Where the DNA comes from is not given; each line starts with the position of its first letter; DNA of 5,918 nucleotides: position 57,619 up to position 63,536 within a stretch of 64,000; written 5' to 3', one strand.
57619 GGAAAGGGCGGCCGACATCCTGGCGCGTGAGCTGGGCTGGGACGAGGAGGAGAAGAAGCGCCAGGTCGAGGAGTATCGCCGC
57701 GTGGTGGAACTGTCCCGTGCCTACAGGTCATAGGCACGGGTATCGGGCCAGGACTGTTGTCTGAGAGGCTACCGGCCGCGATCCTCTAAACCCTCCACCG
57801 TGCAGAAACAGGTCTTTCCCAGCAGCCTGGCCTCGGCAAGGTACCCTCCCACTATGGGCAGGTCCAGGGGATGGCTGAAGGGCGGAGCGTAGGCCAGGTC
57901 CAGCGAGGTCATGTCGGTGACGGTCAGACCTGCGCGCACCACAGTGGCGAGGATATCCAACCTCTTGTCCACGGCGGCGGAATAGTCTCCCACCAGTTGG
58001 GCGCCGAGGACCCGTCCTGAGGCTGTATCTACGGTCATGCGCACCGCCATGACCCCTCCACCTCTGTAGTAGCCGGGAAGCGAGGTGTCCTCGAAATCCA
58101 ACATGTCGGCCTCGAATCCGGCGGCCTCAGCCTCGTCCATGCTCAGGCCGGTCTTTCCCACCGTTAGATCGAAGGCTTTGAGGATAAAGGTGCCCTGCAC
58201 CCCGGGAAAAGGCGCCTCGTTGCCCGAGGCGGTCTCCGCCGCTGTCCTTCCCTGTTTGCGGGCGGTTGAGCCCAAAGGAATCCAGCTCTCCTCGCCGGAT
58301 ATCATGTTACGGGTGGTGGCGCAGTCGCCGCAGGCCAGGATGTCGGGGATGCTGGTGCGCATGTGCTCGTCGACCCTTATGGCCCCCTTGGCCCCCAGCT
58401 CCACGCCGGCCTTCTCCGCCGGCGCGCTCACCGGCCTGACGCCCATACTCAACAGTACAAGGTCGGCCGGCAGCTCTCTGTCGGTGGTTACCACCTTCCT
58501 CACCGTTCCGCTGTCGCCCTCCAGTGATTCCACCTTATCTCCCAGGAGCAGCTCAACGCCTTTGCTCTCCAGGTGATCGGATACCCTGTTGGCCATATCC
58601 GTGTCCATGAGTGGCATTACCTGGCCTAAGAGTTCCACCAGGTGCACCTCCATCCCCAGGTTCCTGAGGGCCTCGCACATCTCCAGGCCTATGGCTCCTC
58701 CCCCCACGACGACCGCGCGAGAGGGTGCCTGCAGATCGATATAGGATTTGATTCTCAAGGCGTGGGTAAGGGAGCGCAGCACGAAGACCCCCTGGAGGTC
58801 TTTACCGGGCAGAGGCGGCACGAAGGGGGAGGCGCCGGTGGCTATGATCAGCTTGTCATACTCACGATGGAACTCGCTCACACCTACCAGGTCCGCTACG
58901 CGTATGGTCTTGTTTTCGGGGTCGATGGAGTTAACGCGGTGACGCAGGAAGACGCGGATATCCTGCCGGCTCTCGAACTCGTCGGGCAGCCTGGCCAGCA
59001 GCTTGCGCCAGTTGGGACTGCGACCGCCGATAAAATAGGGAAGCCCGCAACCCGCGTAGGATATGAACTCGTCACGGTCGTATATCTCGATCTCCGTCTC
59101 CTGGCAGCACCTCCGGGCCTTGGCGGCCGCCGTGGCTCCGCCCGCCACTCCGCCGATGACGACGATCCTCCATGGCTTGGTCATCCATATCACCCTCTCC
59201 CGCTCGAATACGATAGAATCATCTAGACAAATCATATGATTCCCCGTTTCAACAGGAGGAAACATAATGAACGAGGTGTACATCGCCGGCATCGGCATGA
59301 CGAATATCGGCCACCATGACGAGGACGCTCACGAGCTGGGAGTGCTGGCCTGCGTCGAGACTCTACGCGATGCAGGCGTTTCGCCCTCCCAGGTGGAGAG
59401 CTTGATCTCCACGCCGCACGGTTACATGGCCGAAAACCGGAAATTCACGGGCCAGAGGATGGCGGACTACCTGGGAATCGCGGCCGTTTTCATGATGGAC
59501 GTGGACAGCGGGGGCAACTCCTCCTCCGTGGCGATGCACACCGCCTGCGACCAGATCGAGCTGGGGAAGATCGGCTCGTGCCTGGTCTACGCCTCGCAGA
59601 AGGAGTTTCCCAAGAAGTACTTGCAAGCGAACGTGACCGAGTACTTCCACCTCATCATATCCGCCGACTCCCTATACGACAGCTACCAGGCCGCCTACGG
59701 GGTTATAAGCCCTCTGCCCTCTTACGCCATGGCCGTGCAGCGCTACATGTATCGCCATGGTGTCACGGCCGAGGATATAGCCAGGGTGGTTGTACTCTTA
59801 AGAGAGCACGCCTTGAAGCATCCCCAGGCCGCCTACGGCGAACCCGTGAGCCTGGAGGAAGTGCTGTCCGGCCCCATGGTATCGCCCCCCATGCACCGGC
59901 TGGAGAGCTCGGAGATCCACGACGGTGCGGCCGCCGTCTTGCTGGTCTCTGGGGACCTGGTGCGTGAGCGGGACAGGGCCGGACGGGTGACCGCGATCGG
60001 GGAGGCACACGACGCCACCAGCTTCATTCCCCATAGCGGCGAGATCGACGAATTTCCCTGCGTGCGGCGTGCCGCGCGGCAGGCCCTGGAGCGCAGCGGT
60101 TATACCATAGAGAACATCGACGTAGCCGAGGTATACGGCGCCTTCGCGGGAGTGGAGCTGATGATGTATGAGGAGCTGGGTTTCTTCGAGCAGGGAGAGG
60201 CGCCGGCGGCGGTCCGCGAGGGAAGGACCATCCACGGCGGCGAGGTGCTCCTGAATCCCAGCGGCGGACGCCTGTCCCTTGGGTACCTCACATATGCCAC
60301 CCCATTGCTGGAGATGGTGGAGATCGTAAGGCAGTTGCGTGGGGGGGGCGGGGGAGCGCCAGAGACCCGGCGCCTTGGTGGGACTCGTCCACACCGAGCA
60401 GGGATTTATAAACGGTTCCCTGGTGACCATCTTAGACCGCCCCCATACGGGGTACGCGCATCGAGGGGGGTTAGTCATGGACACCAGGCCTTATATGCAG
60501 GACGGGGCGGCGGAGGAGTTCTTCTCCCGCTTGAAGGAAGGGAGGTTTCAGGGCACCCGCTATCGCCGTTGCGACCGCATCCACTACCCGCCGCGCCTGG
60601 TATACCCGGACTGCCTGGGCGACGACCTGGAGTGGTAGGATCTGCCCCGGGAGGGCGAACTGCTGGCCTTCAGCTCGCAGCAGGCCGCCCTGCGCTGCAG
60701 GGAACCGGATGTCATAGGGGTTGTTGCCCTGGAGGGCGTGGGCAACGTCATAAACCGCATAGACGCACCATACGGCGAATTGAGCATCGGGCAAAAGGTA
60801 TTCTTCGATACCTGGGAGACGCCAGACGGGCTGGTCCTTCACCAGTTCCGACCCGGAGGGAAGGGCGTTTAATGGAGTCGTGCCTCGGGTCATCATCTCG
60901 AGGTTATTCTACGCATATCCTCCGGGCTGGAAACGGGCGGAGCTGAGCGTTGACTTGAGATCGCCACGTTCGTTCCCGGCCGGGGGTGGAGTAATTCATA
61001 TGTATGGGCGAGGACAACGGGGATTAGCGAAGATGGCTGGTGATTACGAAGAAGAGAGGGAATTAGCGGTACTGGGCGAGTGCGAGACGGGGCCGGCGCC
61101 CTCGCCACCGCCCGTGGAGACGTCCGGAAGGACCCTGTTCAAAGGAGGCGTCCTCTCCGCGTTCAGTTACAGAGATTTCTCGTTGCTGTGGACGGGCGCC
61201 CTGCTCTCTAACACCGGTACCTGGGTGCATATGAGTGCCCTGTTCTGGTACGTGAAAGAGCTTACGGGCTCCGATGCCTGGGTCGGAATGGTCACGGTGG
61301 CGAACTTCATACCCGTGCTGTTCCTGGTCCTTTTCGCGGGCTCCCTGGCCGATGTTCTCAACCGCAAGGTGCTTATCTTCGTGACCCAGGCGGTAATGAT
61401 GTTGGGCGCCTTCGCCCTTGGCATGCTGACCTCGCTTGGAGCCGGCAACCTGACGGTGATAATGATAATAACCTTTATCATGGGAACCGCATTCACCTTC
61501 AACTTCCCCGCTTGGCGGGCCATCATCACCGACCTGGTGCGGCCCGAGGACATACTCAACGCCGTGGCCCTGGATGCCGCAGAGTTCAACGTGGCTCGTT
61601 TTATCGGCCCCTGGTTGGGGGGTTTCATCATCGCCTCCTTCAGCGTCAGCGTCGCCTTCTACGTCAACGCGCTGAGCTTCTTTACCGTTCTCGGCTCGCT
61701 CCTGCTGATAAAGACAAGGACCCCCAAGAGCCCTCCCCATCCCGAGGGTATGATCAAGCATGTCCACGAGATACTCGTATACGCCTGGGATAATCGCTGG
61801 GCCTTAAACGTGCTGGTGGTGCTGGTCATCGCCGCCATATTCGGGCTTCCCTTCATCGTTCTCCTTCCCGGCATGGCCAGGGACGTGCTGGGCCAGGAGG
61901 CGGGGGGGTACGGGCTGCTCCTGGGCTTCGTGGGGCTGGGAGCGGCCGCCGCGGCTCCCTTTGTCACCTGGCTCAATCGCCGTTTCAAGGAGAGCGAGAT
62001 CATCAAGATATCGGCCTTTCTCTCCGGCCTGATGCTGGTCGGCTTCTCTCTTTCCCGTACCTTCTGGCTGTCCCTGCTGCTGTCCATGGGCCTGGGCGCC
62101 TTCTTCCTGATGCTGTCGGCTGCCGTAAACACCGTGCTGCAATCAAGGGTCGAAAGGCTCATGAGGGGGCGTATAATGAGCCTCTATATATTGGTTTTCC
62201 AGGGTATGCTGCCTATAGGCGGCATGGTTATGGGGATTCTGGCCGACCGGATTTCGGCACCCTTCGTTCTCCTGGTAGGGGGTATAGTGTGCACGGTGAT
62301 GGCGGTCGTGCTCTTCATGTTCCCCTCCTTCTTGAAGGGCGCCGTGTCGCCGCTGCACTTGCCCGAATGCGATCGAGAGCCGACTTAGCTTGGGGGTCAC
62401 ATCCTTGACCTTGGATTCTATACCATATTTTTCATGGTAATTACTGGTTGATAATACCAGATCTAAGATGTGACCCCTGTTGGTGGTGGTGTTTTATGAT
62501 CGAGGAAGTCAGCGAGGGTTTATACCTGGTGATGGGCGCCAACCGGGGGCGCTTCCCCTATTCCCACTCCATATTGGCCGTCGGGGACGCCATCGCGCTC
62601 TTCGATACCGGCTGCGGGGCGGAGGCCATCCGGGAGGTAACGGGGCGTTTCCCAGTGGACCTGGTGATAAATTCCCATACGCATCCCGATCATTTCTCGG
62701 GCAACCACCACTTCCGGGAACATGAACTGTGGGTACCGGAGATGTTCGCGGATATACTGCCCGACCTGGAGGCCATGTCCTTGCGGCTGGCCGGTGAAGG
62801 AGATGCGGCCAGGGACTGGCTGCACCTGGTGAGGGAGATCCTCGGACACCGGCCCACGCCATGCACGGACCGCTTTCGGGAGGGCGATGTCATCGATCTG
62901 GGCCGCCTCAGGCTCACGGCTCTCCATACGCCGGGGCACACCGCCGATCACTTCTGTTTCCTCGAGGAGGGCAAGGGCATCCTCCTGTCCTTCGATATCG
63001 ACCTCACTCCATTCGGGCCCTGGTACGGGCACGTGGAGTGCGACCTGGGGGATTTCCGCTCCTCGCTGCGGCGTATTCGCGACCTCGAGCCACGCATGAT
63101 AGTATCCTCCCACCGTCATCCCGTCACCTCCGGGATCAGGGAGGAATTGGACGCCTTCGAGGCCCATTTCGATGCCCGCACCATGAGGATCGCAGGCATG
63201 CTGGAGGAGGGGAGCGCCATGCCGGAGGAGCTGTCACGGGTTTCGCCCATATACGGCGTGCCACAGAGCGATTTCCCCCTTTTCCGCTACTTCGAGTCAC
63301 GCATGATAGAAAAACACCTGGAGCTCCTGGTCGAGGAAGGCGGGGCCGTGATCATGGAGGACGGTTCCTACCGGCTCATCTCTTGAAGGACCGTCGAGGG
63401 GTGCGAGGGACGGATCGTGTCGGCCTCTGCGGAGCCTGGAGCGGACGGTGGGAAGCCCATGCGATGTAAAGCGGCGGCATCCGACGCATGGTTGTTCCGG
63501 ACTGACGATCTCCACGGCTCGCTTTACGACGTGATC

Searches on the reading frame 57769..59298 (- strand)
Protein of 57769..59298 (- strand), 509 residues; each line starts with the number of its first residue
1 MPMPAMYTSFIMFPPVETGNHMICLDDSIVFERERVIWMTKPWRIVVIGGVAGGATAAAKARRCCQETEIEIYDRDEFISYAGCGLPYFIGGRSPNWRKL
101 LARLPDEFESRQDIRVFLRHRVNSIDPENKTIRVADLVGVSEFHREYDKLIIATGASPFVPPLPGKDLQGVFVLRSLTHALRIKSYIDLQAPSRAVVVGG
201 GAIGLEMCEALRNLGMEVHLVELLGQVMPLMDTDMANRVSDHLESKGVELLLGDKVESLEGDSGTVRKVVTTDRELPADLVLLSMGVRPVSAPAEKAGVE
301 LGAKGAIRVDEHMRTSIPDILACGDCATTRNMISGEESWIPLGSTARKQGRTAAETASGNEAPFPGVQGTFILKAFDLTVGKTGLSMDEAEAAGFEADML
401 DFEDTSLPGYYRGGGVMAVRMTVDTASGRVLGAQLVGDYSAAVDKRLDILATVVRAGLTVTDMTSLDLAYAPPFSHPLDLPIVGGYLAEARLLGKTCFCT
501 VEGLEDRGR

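Call 29: search_protein_families(library=pfam, proteins=[window:57769-59298:-], max_evalue=0.0001)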
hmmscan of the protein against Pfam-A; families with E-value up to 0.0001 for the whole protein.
window:57769-59298:- (509 aa): 8 families
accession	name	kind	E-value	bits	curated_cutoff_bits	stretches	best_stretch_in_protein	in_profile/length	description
PF07992.20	Pyr_redox_2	-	7.5e-67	226.2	26.1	1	44-350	2-291/291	Pyridine nucleotide-disulphide oxidoreductase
PF00070.33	Pyr_redox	-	5.7e-22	78.5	22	1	194-273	1-81/82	Pyridine nucleotide-disulphide oxidoreductase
PF02852.28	Pyr_redox_dim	-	1e-10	42.2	25.3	1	376-475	7-103/110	Pyridine nucleotide-disulphide oxidoreductase, dimerisation domain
PF13738.12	Pyr_redox_3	-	2.2e-06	27.6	30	1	110-324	92-305/305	Pyridine nucleotide-disulphide oxidoreductase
PF03486.20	HI0933_like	-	7.1e-06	26.1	50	0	222-310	96-188/244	HI0933-like protein Rossmann domain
PF01266.30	DAO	-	1.4e-05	25.2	27.9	0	91-167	143-216/353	FAD dependent oxidoreductase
PF13450.12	NAD_binding_8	-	2.3e-05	25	21.9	0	197-222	1-26/68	NAD(P)-binding Rossmann-like domain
PF01593.30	Amino_oxidase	-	7.7e-05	22.6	19.8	0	101-163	203-268/443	Flavin containing amine oxidoreductase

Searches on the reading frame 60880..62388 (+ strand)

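Call 29: search_protein_families(library=pfam, proteins=[window:60880-62388:+], max_evalue=0.0001)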
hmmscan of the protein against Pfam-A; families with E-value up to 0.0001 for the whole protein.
window:60880-62388:+ (502 aa): 3 families
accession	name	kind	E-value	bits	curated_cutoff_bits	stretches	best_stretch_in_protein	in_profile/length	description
PF05977.19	MFS_3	-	8e-72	242.8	27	1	92-481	4-393/524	Transmembrane secretion effector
PF07690.21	MFS_1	-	1.4e-38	133.1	33.4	2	103-446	1-345/347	Major Facilitator Superfamily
PF13347.12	MFS_2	-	3.3e-08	33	27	1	88-220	214-343/427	MFS/sugar transport protein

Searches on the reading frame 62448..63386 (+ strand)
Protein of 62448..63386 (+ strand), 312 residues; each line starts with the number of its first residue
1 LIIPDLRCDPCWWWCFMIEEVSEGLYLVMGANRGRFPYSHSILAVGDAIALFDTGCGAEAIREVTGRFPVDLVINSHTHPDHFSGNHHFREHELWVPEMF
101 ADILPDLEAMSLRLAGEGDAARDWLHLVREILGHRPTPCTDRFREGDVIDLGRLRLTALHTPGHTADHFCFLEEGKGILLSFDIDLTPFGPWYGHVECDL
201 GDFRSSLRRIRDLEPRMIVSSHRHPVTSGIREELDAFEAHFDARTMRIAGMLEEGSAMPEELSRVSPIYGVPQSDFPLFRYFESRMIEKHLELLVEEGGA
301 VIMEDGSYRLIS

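Call 29: search_protein_families(library=pfam, proteins=[window:62448-63386:+], max_evalue=0.0001)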
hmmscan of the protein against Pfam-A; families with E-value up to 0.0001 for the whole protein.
window:62448-63386:+ (312 aa): 1 family
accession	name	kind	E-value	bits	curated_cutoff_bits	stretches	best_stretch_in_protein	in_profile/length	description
PF00753.33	Lactamase_B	-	7.7e-20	72.1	22.7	1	42-222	9-196/196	Metallo-beta-lactamase superfamily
